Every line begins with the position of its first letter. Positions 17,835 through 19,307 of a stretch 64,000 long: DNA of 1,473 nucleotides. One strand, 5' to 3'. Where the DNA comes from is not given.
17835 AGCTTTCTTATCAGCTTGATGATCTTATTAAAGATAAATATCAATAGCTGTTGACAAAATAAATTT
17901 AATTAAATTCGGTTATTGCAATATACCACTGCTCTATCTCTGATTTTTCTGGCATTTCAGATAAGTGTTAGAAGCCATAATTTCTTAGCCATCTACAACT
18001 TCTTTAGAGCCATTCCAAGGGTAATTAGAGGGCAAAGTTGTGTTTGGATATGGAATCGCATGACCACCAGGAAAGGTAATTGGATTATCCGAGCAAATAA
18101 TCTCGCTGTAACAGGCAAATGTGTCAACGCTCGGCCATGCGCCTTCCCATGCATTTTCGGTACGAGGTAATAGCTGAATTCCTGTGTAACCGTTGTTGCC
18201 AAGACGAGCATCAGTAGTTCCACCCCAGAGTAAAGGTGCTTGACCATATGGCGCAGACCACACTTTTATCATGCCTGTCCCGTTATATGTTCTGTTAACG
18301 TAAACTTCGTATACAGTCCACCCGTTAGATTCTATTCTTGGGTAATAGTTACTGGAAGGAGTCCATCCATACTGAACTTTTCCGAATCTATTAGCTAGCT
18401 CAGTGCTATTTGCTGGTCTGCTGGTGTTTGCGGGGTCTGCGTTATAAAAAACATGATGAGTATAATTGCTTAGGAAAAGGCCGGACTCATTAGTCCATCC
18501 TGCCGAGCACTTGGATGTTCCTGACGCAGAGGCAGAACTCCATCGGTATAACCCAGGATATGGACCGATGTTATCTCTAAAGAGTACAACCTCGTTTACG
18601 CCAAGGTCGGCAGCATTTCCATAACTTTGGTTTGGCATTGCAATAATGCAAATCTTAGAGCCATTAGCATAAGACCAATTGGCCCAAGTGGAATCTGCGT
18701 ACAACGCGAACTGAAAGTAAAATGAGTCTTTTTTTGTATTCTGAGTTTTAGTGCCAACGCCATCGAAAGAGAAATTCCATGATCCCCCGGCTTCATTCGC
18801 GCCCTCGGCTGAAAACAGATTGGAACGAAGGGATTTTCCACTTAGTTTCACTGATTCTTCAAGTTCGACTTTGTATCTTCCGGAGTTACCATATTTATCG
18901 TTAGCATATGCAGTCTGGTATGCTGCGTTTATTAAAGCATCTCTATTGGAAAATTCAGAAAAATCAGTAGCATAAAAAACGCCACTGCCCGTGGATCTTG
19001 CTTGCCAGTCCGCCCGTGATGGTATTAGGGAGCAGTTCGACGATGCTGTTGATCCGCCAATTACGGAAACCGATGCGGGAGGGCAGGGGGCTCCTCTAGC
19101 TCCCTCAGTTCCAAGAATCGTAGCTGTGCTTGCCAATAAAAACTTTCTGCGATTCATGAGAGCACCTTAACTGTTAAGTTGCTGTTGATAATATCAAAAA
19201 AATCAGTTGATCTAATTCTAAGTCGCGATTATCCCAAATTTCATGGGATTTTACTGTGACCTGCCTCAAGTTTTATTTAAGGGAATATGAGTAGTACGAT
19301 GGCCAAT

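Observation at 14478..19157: Two otherwise dissimilar secreted proteins share a Tat-type leader followed by a PCPP-x-S motif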

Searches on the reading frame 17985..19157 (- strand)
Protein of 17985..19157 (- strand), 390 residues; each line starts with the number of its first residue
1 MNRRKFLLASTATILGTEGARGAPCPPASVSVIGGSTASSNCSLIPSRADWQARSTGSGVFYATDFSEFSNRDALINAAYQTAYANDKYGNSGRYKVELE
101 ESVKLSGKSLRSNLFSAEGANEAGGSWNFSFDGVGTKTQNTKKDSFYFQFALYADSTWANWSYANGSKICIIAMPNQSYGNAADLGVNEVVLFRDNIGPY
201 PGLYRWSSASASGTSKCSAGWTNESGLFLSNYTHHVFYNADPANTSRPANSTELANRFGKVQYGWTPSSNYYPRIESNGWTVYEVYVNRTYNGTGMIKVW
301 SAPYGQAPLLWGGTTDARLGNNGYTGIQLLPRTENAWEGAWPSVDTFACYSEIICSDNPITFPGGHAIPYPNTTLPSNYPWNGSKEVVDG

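Call 3: search_protein_families(library=ncbifam, proteins=[window:17985-19157:-], max_evalue=0.01)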
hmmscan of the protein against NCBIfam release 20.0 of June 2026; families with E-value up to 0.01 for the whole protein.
window:17985-19157:- (390 aa): 0 families

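Call 4: search_protein_families(library=pfam, proteins=[window:17985-19157:-], max_evalue=0.1)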
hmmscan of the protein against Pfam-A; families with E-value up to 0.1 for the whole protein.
window:17985-19157:- (390 aa): 0 families
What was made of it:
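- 17985..19157 (-): Gene B, 390 aa: leader + tag + beta-sandwich, lyase-like cargo. No family (calls 3, 4).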

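Call 8: find_homologous_proteins(query=window:17985-19157:-)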
Query window:17985-19157:- (390 aa): 5 proteins with E <= 0.001 among 2625 candidates.
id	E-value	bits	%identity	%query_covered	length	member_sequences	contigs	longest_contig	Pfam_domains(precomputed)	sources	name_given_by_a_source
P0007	3.9e-266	900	100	100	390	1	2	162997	-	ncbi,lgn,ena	-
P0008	7.2e-188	643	78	88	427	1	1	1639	-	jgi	jgi:hypothetical protein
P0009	2.9e-171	588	64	100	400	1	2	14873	-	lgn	-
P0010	1.9e-39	154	34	90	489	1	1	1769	-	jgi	jgi:hypothetical protein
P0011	1.5e-4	39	31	29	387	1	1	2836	-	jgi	jgi:hypothetical protein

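Call 12: find_encoding_contigs(protein=P0009, flank=10000, max_places=3)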
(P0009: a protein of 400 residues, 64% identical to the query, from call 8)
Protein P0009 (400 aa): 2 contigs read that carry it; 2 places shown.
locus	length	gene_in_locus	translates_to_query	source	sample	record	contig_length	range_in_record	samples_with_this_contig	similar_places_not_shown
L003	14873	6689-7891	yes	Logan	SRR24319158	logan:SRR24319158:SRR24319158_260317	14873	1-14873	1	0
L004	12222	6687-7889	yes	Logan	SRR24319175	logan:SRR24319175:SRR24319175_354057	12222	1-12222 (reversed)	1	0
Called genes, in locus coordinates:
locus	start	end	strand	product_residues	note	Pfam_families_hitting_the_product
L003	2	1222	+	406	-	?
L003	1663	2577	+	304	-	-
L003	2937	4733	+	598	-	PF00733:Asn_synthase (faint)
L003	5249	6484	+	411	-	PF24681:Kelch_KLHDC2_KLHL20_DRC7 (faint)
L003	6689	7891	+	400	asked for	-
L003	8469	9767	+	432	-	PF13439:Glyco_transf_4 (weak), PF13579:Glyco_trans_4_4 (weak)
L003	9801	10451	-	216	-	PF13424:TPR_12 (faint), PF00515:TPR_1 (faint), PF13432:TPR_16 (weak), PF07719:TPR_2 (faint), PF13181:TPR_8 (faint), PF13414:TPR_11, PF13431:TPR_17 (weak)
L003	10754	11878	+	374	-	PF13480:Acetyltransf_6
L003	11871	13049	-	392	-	PF01041:DegT_DnrJ_EryC1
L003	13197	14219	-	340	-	PF13480:Acetyltransf_6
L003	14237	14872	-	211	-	?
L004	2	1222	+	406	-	?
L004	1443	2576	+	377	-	-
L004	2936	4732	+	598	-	PF00733:Asn_synthase (faint)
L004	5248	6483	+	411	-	PF24681:Kelch_KLHDC2_KLHL20_DRC7 (faint)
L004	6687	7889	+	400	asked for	-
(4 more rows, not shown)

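Call 16: find_encoding_contigs(protein=P0008, flank=3000, max_places=2)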
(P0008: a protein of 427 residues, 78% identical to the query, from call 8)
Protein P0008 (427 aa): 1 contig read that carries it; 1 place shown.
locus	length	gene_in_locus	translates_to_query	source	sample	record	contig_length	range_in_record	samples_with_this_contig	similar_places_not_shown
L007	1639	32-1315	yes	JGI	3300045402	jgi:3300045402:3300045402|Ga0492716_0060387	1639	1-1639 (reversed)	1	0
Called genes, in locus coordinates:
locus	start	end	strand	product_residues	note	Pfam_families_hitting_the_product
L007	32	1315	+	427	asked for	-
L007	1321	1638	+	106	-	?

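Call 31: search_dna_similar(query=window:17985-19157:-, collection=phages, mode=protein, max_evalue=0.001, max_rows=15)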
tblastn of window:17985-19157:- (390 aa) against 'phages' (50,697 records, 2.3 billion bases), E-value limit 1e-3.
No match.

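Call 38: predict_structure(alignment_id=A2)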
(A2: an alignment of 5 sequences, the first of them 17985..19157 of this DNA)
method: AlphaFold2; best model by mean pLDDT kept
length: 390 residues; sequences in the alignment: 5
mean_pLDDT: 43.4   pTM: 0.53
mean pLDDT of the five models: 43.4, 43.1, 38.6, 36.6, 34.3
residues with pLDDT >= 90: 0; 70-90: 57; 50-70: 59; < 50: 274
segments of 3 or more residues with pLDDT < 50: 1-44, 79-95, 114-141, 155-277, 290-295, 311-346, 371-390
pLDDT, mean of each block of 10 residues (from residue 1): 24 22 23 24 61 86 79 58 35 51 73 42 32 35 65 45 32 35 33 32 30 28 25 29 39 41 34 41 66 52 64 40 35 27 44 78 68 35 26
secondary structure, 60 per line:
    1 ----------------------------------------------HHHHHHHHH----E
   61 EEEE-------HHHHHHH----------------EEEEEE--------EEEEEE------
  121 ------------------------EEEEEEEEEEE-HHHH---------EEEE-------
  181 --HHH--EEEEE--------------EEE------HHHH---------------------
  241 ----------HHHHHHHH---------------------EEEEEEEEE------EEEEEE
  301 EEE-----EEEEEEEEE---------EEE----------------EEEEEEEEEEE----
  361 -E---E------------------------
elements in order: H47-55 E60-64 H72-78 E95-100 E109-114 E145-155 H157-160 E170-173 E188-192 E207-209 H216-219 H251-258 E280-288 E295-303 E309-317 E327-329 E346-356
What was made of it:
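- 17985..19157 (-): The AF2 model is poor (pLDDT 43; call 38).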

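Call 46: fold_search(model_id=the predicted structure, library=pdb)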
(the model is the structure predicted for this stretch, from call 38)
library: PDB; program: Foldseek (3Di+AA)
matches with E <= 10: 453; with E <= 0.001: 6
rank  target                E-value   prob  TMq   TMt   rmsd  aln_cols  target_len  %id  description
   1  5gmt_A                5.3e-05  1.00  0.37  0.51  11.8       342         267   10  Crystal structure of the marine PL-14 alginate lyase from Aplysia kurodai (released 2017-01-04)
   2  8q2a_A                1.4e-04  1.00  0.34  0.52  12.2       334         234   14  TtX122B - A domain of unknown function from the Teredinibacter turnerae protein TERTU_2913 (released 2024-03-13)
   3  5gmt_B                1.5e-04  1.00  0.35  0.49  11.7       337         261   10  Crystal structure of the marine PL-14 alginate lyase from Aplysia kurodai (released 2017-01-04)
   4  6kzk_A                1.8e-04  0.99  0.28  0.41  11.0       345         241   10  Structure of alginate lyase Aly36B mutant K143A/M171A in complex with alginate trisaccharide (released 2020-09-23)
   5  6kcv_A                2.0e-04  0.99  0.27  0.38  10.6       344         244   10  Structure of alginate lyase Aly36B mutant K143A/Y185A in complex with alginate tetrasaccharide (released 2020-06-24)
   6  2zzj                  2.2e-04  1.00  0.32  0.49  10.7       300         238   10  Crystal structure of endo-beta-1,4-glucuronan lyase from fungus Trichoderma reesei (released 2009-05-05)
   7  2w68_B                1.2e-03  0.96  0.22  0.39  11.4       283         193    7  ENHANCING THE RECEPTOR AFFINITY OF THE SIALIC ACID-BINDING DOMAIN OF VIBRIO CHOLERAE SIALIDASE THROUGH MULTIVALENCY (released 2008-12-30)
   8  3gne_A                2.2e-03  0.72  0.21  0.30  11.9       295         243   11  Crystal structure of alginate lyase vAL-1 from Chlorella virus (released 2009-10-20)
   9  3a0n                  2.3e-03  0.92  0.27  0.39  10.0       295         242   10  Crystal structure of D-glucuronic acid-bound alginate lyase vAL-1 from Chlorella virus (released 2009-10-20)
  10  8q28_B                2.6e-03  0.98  0.29  0.43   9.3       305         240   11  Se-Met labelled TtX122A - A domain of unknown function from the Teredinibacter turnerae protein TERTU_3803 (released 2024-03-13)
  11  2w68_C                2.6e-03  0.89  0.21  0.37  12.5       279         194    8  ENHANCING THE RECEPTOR AFFINITY OF THE SIALIC ACID-BINDING DOMAIN OF VIBRIO CHOLERAE SIALIDASE THROUGH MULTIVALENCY (released 2008-12-30)
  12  7tb4_C                3.5e-03  0.47  0.22  0.10  14.4       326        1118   10  Cryo-EM structure of the spike of SARS-CoV-2 Omicron variant of concern (released 2022-01-12)
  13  1mac_A                4.4e-03  0.94  0.28  0.47  10.7       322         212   11  CRYSTAL STRUCTURE AND SITE-DIRECTED MUTAGENESIS OF BACILLUS MACERANS ENDO-1,3-1,4-BETA-GLUCANASE (released 1995-02-27)
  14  3dgt                  5.2e-03  0.77  0.24  0.32  14.9       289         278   10  The 1.5 A crystal structure of endo-1,3-beta-glucanase from Streptomyces sioyaensis (released 2008-09-02)
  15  8q29_A                5.5e-03  0.96  0.28  0.42  12.3       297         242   11  TtX122A - A domain of unknown function from the Teredinibacter turnerae protein TERTU_3803 (released 2024-03-13)
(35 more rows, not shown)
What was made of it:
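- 17985..19157 (-): Foldseek top hits are PL14, PL36 and PL20 lyases at E 5e-5 to 2e-4 (call 46).
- On Beta-jelly-roll polysaccharide lyases (PL14 / PL20 / PL36) (cargo B): Foldseek gives 5gmt at 5e-5, 6kzk at 1.8e-4 and 2zzj at 2.2e-4, but the model has pLDDT 43 (calls 38, 46).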

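Call 63: search_protein_families(library=phrogs, proteins=[window:17985-19157:-, P0010, P0011], max_evalue=0.001)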
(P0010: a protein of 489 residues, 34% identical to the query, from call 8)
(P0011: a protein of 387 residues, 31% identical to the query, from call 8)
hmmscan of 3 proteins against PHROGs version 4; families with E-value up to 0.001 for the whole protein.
window:17985-19157:- (390 aa): 0 families

P0010 (489 aa): 0 families

P0011 (387 aa): 0 families
